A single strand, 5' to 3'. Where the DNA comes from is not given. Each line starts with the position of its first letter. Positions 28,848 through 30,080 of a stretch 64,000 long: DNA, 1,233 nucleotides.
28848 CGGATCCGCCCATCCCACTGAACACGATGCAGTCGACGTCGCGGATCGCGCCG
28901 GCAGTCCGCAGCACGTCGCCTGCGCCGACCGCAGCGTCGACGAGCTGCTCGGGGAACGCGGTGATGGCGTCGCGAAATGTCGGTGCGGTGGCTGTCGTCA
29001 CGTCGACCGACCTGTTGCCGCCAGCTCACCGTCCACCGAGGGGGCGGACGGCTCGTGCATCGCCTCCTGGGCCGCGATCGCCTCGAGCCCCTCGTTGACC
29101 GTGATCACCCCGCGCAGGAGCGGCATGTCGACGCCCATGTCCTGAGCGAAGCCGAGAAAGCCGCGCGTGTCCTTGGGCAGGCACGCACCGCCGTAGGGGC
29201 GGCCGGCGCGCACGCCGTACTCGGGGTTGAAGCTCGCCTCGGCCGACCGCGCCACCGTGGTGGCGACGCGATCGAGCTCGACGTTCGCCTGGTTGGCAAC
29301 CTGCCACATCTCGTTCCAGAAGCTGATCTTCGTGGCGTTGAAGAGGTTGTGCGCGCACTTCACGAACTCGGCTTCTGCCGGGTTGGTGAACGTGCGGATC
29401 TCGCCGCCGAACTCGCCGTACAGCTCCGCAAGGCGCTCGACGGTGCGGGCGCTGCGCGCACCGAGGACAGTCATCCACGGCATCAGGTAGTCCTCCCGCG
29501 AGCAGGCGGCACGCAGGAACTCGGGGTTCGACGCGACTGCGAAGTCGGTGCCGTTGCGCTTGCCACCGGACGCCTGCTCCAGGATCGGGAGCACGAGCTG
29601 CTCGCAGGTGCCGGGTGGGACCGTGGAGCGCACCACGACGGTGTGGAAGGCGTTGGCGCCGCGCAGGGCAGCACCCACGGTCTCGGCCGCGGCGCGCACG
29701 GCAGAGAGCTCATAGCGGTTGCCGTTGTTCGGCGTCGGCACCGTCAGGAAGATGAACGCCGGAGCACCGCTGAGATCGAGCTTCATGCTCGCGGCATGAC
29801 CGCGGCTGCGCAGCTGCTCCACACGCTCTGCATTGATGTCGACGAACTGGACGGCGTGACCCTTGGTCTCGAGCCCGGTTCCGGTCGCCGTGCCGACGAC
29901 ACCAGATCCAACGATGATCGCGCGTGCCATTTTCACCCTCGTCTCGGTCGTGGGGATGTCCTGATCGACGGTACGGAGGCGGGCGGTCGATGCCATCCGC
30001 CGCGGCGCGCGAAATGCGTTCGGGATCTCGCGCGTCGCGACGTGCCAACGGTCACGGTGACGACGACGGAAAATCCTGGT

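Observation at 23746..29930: Five-gene, fully overlapped exopolysaccharide operon combining a HAS/chitin-synthase-like GT2 with a polymer-level C5-epimerase homologue (alginate- or glycosaminoglycan-like polyuronate?)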

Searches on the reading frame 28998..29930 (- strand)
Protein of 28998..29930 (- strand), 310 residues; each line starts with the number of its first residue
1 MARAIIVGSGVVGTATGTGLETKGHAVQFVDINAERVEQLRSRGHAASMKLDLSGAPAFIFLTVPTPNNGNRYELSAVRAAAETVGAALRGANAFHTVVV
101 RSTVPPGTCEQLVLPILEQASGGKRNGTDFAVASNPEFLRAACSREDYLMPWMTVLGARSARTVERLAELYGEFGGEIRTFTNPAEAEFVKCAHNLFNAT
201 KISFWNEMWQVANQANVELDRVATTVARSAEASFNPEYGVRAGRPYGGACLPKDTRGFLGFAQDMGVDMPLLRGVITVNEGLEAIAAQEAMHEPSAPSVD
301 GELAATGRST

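Call 4: search_protein_families(library=ncbifam, proteins=[window:28998-29930:-], max_evalue=0.01)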
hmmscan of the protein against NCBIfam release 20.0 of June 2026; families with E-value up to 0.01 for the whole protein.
window:28998-29930:- (310 aa): 13 families
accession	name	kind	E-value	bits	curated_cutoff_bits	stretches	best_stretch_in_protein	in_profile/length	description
TIGR03026.1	NDP-sugDHase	subfamily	1.2e-59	202.1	189.8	1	5-287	4-301/413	nucleotide sugar dehydrogenase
NF041297.1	UDPGDh_AglM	equivalog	3.5e-47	161.3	670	1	6-280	5-298/429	UDP-glucose 6-dehydrogenase AglM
NF047673.2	TeichurnBiosyTuaD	equivalog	3.8e-35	121.9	700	1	59-282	80-293/439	UDP-glucose 6-dehydrogenase TuaD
NF040825.1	UDPMaNacDH_Arch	equivalog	3.1e-19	69.1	750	1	43-289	63-294/418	UDP-N-acetyl-D-mannosamine dehydrogenase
NF011631.0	PRK15057.1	equivalog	6.1e-13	48.6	757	1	87-265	102-268/388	UDP-glucose 6-dehydrogenase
NF011729.0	PRK15182.1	equivalog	3e-10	39.5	592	1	48-254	68-265/425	Vi polysaccharide biosynthesis UDP-N-acetylglucosamine C-6 dehydrogenase TviB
NF008286.0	PRK11064.1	equivalog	2.1e-09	36.5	459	1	56-223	76-244/420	UDP-N-acetyl-D-mannosamine dehydrogenase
NF043037.1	ThreonDh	equivalog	0.00042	19.8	350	0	4-64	5-65/297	L-threonate dehydrogenase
NF007039.0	PRK09496.3-2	equivalog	0.001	18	293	1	3-42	2-41/446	Trk system potassium transporter TrkA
NF012005.0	PRK15461.1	equivalog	0.0014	17.9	348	1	2-66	2-67/298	sulfolactaldehyde 3-reductase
TIGR00745.1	apbA_panE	subfamily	0.0061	15.9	141.35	0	5-44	3-41/305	2-dehydropantoate 2-reductase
NF005088.0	PRK06522.1-2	subfamily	0.0065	15.6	371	0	4-48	3-47/308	2-dehydropantoate 2-reductase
NF001933.0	PRK00711.1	subfamily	0.0096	15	383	0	3-35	2-34/429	D-amino acid dehydrogenase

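Call 5: search_protein_families(library=pfam, proteins=[window:28998-29930:-], max_evalue=0.01)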
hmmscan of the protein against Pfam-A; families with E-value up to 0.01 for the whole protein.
window:28998-29930:- (310 aa): 6 families
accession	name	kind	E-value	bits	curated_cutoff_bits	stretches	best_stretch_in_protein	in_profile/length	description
PF03721.20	UDPG_MGDP_dh_N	-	3.4e-30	105.4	27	2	59-170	79-187/187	UDP-glucose/GDP-mannose dehydrogenase family, NAD binding domain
PF00984.24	UDPG_MGDP_dh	-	7e-21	74.6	25.4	1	186-280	2-93/94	UDP-glucose/GDP-mannose dehydrogenase family, central domain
PF02558.23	ApbA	-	0.00029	20.9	22.2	1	5-45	2-41/150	Ketopantoate reductase PanE/ApbA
PF01262.27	AlaDh_PNT_C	-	0.00083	19.3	23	1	2-68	29-79/214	Alanine dehydrogenase/PNT, C-terminal domain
PF02254.24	TrkA_N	-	0.0012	19.6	23.8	1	5-45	2-42/116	TrkA-N domain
PF14833.11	NAD_binding_11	-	0.0023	18.6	30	0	187-276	3-99/122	NAD-binding of NADP-dependent 3-hydroxyisobutyrate dehydrogenase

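Call 19: search_solved_structures(query=window:28998-29930:-, max_evalue=0.00001, show_alignments=1)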
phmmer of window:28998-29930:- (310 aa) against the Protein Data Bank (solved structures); distinct sequences matched with E-value up to 0.00001: 29.
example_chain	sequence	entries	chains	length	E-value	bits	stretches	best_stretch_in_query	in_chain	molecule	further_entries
3vtf_A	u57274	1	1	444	9.1e-41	143.1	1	59-288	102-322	UDP-glucose 6-dehydrogenase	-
1mfz_A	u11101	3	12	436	2.8e-39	138.2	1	50-279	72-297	GDP-mannose 6-dehydrogenase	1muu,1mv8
2y0e_A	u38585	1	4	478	1.1e-28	103.4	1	6-288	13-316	UDP-GLUCOSE DEHYDROGENASE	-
2y0d_A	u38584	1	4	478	1.6e-28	102.9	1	6-288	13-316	UDP-GLUCOSE DEHYDROGENASE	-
2y0c_A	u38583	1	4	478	1.6e-28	102.9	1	6-288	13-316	UDP-GLUCOSE DEHYDROGENASE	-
3gg2_A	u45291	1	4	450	6.2e-25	91.1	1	59-285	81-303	Sugar dehydrogenase, UDP-glucose/GDP-mannose dehydrogenase family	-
4a7p_A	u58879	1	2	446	5e-22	81.6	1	59-283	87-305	UDP-GLUCOSE DEHYDROGENASE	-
4r16_A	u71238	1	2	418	2.7e-18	69.4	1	49-288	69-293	418aa long hypothetical UDP-N-acetyl-D-mannosaminuronic acid dehydrogenase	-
4xr9_A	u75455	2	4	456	8.7e-14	54.5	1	37-282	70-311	CalS8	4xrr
3phl_A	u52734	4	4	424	1.2e-12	50.9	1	93-263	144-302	UDP-glucose 6-dehydrogenase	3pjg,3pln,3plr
3pid_A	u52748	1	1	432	1.2e-12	50.8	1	93-263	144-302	UDP-glucose 6-dehydrogenase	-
3ojl_A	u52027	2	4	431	2.4e-11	46.5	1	47-254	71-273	Cap5O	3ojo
2o3j_A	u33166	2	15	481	6.1e-11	45.2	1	59-280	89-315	UDP-glucose 6-dehydrogenase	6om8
7kws_A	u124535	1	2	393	2e-09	40.2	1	78-284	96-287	UDP-glucose 6-dehydrogenase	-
6c58_A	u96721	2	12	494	2.3e-09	40.1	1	58-261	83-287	UDP-glucose 6-dehydrogenase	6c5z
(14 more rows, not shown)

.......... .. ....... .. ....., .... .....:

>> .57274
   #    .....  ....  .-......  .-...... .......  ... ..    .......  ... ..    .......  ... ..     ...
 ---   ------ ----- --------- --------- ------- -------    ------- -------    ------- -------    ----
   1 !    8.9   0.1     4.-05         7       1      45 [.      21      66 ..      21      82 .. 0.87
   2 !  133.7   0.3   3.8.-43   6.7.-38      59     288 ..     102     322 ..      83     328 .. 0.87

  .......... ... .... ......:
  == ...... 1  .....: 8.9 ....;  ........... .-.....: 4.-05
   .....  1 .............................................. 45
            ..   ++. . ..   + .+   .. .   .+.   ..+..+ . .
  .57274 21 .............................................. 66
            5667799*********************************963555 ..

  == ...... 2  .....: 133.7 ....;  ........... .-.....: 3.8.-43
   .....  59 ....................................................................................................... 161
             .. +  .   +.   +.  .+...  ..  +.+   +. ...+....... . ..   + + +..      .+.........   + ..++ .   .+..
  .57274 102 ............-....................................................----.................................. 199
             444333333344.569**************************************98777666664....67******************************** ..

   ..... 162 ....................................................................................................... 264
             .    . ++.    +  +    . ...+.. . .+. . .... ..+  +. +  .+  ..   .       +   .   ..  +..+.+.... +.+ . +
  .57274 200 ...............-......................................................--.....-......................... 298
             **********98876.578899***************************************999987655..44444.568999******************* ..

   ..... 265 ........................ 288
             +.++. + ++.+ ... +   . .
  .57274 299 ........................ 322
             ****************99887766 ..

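Call 27: find_homologous_proteins(query=window:28998-29930:-, max_evalue=0.00001)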
Query window:28998-29930:- (310 aa): 4266 proteins with E <= 0.00001 among 8000 candidates; the best 120 are listed.
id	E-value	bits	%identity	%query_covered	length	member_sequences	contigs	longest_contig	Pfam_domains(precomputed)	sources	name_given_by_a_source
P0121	4.1e-191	651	94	100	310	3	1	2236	PF00984.25,PF03721.21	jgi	jgi:UDPglucose 6-dehydrogenase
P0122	4.0e-158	543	80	96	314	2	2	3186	PF00984.25,PF03721.21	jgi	jgi:UDPglucose 6-dehydrogenase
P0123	3.2e-154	530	78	97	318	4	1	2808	PF00984.25,PF03721.21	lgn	-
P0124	9.4e-148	509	76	96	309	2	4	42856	PF00984.25,PF02558.23,PF03721.21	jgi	jgi:UDPglucose 6-dehydrogenase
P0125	2.7e-146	504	76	95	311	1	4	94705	PF00984.25,PF03721.21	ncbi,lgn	ncbi:MAG: UDP-glucose/GDP-mannose dehydrogenase family protein [Acidimicrobiia bacterium]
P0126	4.0e-146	504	74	97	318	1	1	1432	PF00984.25,PF03721.21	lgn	-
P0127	1.2e-145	502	73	97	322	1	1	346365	PF00984.25,PF03721.21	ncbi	-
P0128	1.5e-142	492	74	95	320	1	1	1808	PF00984.25,PF03721.21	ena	-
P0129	1.1e-141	489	76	90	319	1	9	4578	PF00984.25,PF03721.21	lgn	-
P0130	4.2e-141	487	74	94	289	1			PF00984.25,PF03721.21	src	-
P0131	3.3e-140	484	71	97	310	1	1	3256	PF00984.25,PF03721.21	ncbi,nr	ncbi:MAG TPA: UDP-glucose/GDP-mannose dehydrogenase family protein [Acidimicrobiia bacterium]|nr:UDP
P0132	8.7e-137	473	76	89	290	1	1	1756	PF00984.25,PF03721.21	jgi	jgi:UDPglucose 6-dehydrogenase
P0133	1.4e-128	446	69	95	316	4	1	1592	PF00984.25,PF03721.21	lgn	-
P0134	7.4e-128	444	68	95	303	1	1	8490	PF00984.25,PF03721.21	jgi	jgi:UDPglucose 6-dehydrogenase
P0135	1.0e-127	443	70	92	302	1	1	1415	PF00984.25,PF03721.21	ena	-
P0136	1.3e-126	440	67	95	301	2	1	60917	PF00984.25,PF03721.21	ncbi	-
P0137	5.0e-126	438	69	92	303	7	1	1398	PF00984.25,PF03721.21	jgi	jgi:UDPglucose 6-dehydrogenase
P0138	2.0e-125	436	69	92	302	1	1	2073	PF00984.25,PF03721.21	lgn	-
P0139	4.6e-125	435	68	93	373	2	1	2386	PF00984.25,PF03721.21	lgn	-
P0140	7.2e-125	434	68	92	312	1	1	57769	PF00984.25,PF03721.21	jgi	jgi:UDPglucose 6-dehydrogenase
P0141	2.1e-124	432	69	90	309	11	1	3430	PF00984.25,PF03721.21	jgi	jgi:UDPglucose 6-dehydrogenase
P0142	6.0e-124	431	66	94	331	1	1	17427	PF00984.25,PF03721.21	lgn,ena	-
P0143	8.9e-124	430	67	92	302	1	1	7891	PF00984.25,PF03721.21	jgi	jgi:UDPglucose 6-dehydrogenase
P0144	2.0e-123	429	66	92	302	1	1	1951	PF00984.25,PF03721.21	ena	-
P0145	2.2e-123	429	66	96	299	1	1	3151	PF00984.25,PF03721.21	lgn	-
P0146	2.4e-123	429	68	92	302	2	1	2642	PF00984.25,PF03721.21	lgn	-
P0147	3.2e-123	429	67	92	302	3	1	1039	PF00984.25,PF03721.21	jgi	jgi:UDPglucose 6-dehydrogenase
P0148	3.4e-123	429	48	92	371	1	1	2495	PF00984.25,PF02558.23,PF03721.21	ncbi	-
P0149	2.9e-122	425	68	92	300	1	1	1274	PF00984.25,PF02558.23,PF03721.21,PF14833.12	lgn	-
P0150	6.8e-122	424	66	92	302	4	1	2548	PF00984.25,PF03721.21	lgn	-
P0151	1.5e-121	423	67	92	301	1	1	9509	PF00984.25,PF03721.21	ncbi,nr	ncbi:MAG: UDP-glucose/GDP-mannose dehydrogenase family protein [Actinomycetota bacterium]|nr:UDP-glu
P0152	1.8e-121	423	67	92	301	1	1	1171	PF00984.25,PF03721.21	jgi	jgi:UDPglucose 6-dehydrogenase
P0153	3.7e-121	422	66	87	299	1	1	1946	PF00984.25,PF03721.21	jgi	jgi:UDPglucose 6-dehydrogenase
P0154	3.7e-121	422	67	90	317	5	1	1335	PF00984.25,PF03721.21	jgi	-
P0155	4.1e-121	422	67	91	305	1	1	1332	PF00984.25,PF03721.21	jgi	jgi:UDPglucose 6-dehydrogenase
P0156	7.8e-121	421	67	92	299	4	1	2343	PF00984.25,PF03721.21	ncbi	-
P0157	8.4e-120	417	65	92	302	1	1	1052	PF00984.25,PF03721.21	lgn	-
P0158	9.5e-120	417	66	87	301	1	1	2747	PF00984.25,PF03721.21,PF14833.12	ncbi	ncbi:MAG: UDP-glucose/GDP-mannose dehydrogenase family protein [Acidimicrobiia bacterium]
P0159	9.7e-120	417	63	96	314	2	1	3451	PF00984.25,PF03721.21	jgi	jgi:UDPglucose 6-dehydrogenase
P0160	1.1e-118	414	65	92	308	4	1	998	PF00984.25,PF03721.21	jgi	-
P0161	3.3e-118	412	62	97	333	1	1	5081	PF00984.25,PF02558.23,PF03721.21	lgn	-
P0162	1.5e-117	410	62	99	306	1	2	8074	PF00984.25,PF02558.23,PF03721.21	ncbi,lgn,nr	ncbi:MAG: UDP-glucose/GDP-mannose dehydrogenase family protein [Actinomycetota bacterium]|nr:UDP-glu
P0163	1.6e-117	410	64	92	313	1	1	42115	PF00984.25,PF03721.21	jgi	jgi:UDPglucose 6-dehydrogenase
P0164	1.6e-117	410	61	97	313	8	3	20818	PF00984.25,PF03721.21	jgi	jgi:UDPglucose 6-dehydrogenase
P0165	1.7e-117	410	63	95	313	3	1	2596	PF00984.25,PF03721.21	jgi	jgi:UDPglucose 6-dehydrogenase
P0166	1.7e-117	410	61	97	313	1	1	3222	PF00984.25,PF03721.21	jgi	jgi:UDPglucose 6-dehydrogenase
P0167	2.4e-117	409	65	90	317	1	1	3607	PF00984.25,PF03721.21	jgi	jgi:UDPglucose 6-dehydrogenase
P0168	3.2e-117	409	62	95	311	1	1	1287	PF00984.25,PF03721.21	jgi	jgi:UDPglucose 6-dehydrogenase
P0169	8.0e-117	408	62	93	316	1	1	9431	PF00984.25,PF02254.25,PF02558.23,PF03721.21,PF03807.24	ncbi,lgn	-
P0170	1.1e-116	407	66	90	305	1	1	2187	PF00984.25,PF02558.23,PF03721.21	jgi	jgi:UDPglucose 6-dehydrogenase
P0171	2.2e-116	406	61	97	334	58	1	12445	PF00984.25,PF03721.21,PF14833.12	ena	-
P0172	2.5e-116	406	62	96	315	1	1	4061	PF00984.25,PF03721.21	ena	-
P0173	2.6e-116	406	63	93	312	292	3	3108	PF00984.25,PF03721.21,PF14833.12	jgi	jgi:UDPglucose 6-dehydrogenase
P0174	2.8e-116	406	65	90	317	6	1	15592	PF00984.25,PF03721.21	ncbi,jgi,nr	ncbi:MAG: UDPglucose 6-dehydrogenase [Acidimicrobiia bacterium]|jgi:UDPglucose 6-dehydrogenase|nr:UD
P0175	2.9e-116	406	63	92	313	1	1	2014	PF00984.25,PF03721.21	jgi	jgi:UDPglucose 6-dehydrogenase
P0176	3.3e-116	406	63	95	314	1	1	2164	PF00984.25,PF03721.21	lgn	-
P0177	9.5e-116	404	65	90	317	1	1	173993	PF00984.25,PF02558.23,PF03721.21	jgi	jgi:UDPglucose 6-dehydrogenase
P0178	2.1e-115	403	62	93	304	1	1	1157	PF00984.25,PF03721.21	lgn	-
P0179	7.8e-115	401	63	92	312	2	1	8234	PF00984.25,PF03721.21,PF03807.24,PF14833.12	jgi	jgi:UDPglucose 6-dehydrogenase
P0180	1.4e-114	400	62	93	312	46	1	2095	PF00984.25,PF02558.23,PF03721.21,PF14833.12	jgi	jgi:UDPglucose 6-dehydrogenase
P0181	1.6e-114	400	60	97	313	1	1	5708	PF00984.25,PF02558.23,PF03721.21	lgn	-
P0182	1.6e-114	400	62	96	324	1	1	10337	PF00984.25,PF02558.23,PF03721.21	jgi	jgi:UDPglucose 6-dehydrogenase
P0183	3.1e-114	399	62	96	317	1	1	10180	PF00984.25,PF03721.21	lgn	-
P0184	6.9e-114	398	60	96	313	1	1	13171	PF00984.25,PF02558.23,PF03721.21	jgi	jgi:UDPglucose 6-dehydrogenase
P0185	9.0e-114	398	63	90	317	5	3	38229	PF00984.25,PF02254.25,PF02558.23,PF03721.21,PF14833.12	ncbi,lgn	-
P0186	1.1e-113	397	60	95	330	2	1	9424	PF00984.25,PF03721.21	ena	-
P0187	1.8e-113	397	63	92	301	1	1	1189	PF00984.25,PF03721.21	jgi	-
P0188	1.9e-113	397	60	94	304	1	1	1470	PF00984.25,PF03721.21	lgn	-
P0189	2.3e-113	396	65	92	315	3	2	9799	PF00984.25,PF02254.25,PF02558.23,PF03721.21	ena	-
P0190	3.5e-113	396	64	90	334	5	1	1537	PF00984.25,PF02558.23,PF03721.21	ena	-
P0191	4.1e-113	395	65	90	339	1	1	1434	PF00984.25,PF03721.21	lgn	-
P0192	4.5e-113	395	63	93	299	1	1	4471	PF00984.25,PF03721.21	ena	-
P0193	5.4e-113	395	63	92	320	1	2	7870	PF00984.25,PF03721.21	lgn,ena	-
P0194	6.6e-113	395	58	99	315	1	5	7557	PF00984.25,PF02558.23,PF03721.21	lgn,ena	-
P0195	9.1e-113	394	63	93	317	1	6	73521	PF00984.25,PF02558.23,PF03721.21,PF03807.24,PF14833.12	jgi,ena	jgi:UDPglucose 6-dehydrogenase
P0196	1.3e-112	394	62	92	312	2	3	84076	PF00984.25,PF02254.25,PF02558.23,PF03721.21,PF03807.24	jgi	jgi:UDPglucose 6-dehydrogenase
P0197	1.5e-112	394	58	99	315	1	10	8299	PF00984.25,PF02558.23,PF03721.21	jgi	-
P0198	1.8e-112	393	65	91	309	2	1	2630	PF00984.25,PF03721.21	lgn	-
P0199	2.7e-112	393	61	93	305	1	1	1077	PF00984.25,PF02558.23,PF03721.21,PF03807.24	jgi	jgi:UDPglucose 6-dehydrogenase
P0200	3.6e-112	392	60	97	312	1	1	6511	PF00984.25,PF03721.21,PF14833.12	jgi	jgi:UDPglucose 6-dehydrogenase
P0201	4.1e-112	392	62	88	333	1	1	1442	PF00984.25,PF02558.23,PF03721.21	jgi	jgi:UDPglucose 6-dehydrogenase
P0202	4.6e-112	392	60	95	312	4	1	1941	PF00984.25,PF02558.23,PF03721.21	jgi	jgi:UDPglucose 6-dehydrogenase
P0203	4.8e-112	392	61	91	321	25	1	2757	PF00984.25,PF02558.23,PF03721.21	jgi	-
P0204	5.3e-112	392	58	99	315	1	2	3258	PF00984.25,PF02558.23,PF03721.21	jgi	jgi:UDPglucose 6-dehydrogenase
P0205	5.3e-112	392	61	89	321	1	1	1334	PF00984.25,PF03721.21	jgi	jgi:UDPglucose 6-dehydrogenase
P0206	7.0e-112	391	62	96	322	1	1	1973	PF00984.25,PF03721.21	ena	-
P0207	7.7e-112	391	60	92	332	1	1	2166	PF00984.25,PF03721.21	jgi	jgi:UDPglucose 6-dehydrogenase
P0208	1.1e-111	391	61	93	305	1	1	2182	PF00984.25,PF02558.23,PF03721.21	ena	-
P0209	1.6e-111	390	62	93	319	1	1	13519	PF00984.25,PF03721.21,PF03807.24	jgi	jgi:UDPglucose 6-dehydrogenase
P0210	1.6e-111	390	60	93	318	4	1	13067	PF00984.25,PF02558.23,PF03721.21,PF03807.24,PF14833.12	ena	-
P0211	1.8e-111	390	62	93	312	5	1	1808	PF00984.25,PF02558.23,PF03721.21,PF14833.12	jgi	jgi:UDPglucose 6-dehydrogenase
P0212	2.4e-111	390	61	92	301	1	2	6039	PF00984.25,PF03721.21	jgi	jgi:UDPglucose 6-dehydrogenase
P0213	2.8e-111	389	58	96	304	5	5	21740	PF00984.25,PF03721.21,PF03807.24,PF14833.12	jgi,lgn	jgi:UDPglucose 6-dehydrogenase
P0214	2.8e-111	389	59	98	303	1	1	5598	PF00984.25,PF02558.23,PF03721.21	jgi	jgi:UDPglucose 6-dehydrogenase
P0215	2.9e-111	389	61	93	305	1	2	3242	PF00984.25,PF02558.23,PF03721.21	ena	-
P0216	3.4e-111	389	59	99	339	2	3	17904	PF00984.25,PF03721.21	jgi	jgi:UDPglucose 6-dehydrogenase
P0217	4.1e-111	389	61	93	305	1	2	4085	PF00984.25,PF02558.23,PF03721.21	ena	-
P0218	4.3e-111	389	59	96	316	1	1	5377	PF00984.25,PF03721.21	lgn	-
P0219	4.8e-111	389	59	94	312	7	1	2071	PF00984.25,PF03721.21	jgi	jgi:UDPglucose 6-dehydrogenase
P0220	8.1e-111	388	62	93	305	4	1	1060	PF00984.25,PF02558.23,PF03721.21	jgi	jgi:UDPglucose 6-dehydrogenase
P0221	9.9e-111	388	63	93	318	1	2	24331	PF00984.25,PF03721.21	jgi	-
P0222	1.8e-110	387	61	93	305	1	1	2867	PF00984.25,PF02558.23,PF03721.21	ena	-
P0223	2.2e-110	386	61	92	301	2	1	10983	PF00984.25,PF02558.23,PF03721.21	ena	-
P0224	2.2e-110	386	64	94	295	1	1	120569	PF00984.25,PF03721.21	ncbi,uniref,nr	ncbi:2-dehydropantoate 2-reductase N-terminal domain-containing protein [Streptomyces cavernae]|unir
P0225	2.3e-110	386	61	87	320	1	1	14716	PF00984.25,PF02558.23,PF03721.21,PF03807.24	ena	-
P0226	2.5e-110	386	60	98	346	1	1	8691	PF00984.25,PF03721.21,PF14833.12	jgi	jgi:UDPglucose 6-dehydrogenase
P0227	2.5e-110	386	62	97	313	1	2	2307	PF00984.25,PF03721.21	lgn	-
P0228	2.6e-110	386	58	99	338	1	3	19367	PF00984.25,PF03721.21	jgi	jgi:UDPglucose 6-dehydrogenase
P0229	2.7e-110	386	59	97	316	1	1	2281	PF00984.25,PF02558.23,PF03721.21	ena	-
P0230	2.9e-110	386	59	96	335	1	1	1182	PF00984.25,PF02558.23,PF03721.21,PF03807.24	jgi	jgi:UDPglucose 6-dehydrogenase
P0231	3.1e-110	386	64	91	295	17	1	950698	PF00984.25,PF03721.21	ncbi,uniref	ncbi:2-dehydropantoate 2-reductase N-terminal domain-containing protein [Streptomyces sp. NPDC049687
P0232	3.9e-110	386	61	93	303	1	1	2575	PF00984.25,PF02558.23,PF03721.21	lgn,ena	-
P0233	6.3e-110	385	64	92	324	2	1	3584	PF00984.25,PF03721.21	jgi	jgi:UDPglucose 6-dehydrogenase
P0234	6.4e-110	385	61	93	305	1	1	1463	PF00984.25,PF02558.23,PF03721.21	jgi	-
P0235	7.1e-110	385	60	93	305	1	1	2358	PF00984.25,PF02558.23,PF03721.21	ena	-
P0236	1.2e-109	384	60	90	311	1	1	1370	PF00984.25,PF03721.21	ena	-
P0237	1.6e-109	384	59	98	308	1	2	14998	PF00984.25,PF03721.21,PF14833.12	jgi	jgi:UDPglucose 6-dehydrogenase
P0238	1.8e-109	383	60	88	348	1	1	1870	PF00984.25,PF03721.21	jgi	jgi:UDPglucose 6-dehydrogenase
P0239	2.2e-109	383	59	93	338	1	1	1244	PF00984.25,PF03721.21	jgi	jgi:UDPglucose 6-dehydrogenase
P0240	2.5e-109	383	61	93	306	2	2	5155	PF00984.25,PF02558.23,PF03721.21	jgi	jgi:UDPglucose 6-dehydrogenase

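Call 44: predict_structure(alignment_id=A2)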
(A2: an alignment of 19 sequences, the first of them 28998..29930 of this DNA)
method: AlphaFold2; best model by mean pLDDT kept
length: 310 residues; sequences in the alignment: 19
mean_pLDDT: 85.2   pTM: 0.84
mean pLDDT of the five models: 85.2, 84.2, 83.3, 82.5, 82.3
residues with pLDDT >= 90: 173; 70-90: 87; 50-70: 34; < 50: 16
segments of 3 or more residues with pLDDT < 50: 297-310
pLDDT, mean of each block of 10 residues (from residue 1): 93 90 96 96 97 96 91 94 98 97 93 98 97 82 65 91 96 90 95 81 81 91 85 59 53 81 94 86 78 58 39
secondary structure, 60 per line:
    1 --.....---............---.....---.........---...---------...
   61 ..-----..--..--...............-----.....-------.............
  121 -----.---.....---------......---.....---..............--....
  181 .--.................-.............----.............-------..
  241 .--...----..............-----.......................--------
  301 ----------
elements in order: E3-7 H11-22 E26-30 H34-42 E46-48 E58-62 H76-90 E96-100 H108-120 E130-134 H144-149 E153-157 H161-174 E177-181 H184-200 H202-214 H219-231 E239-241 E244-246 H251-264 H270-292
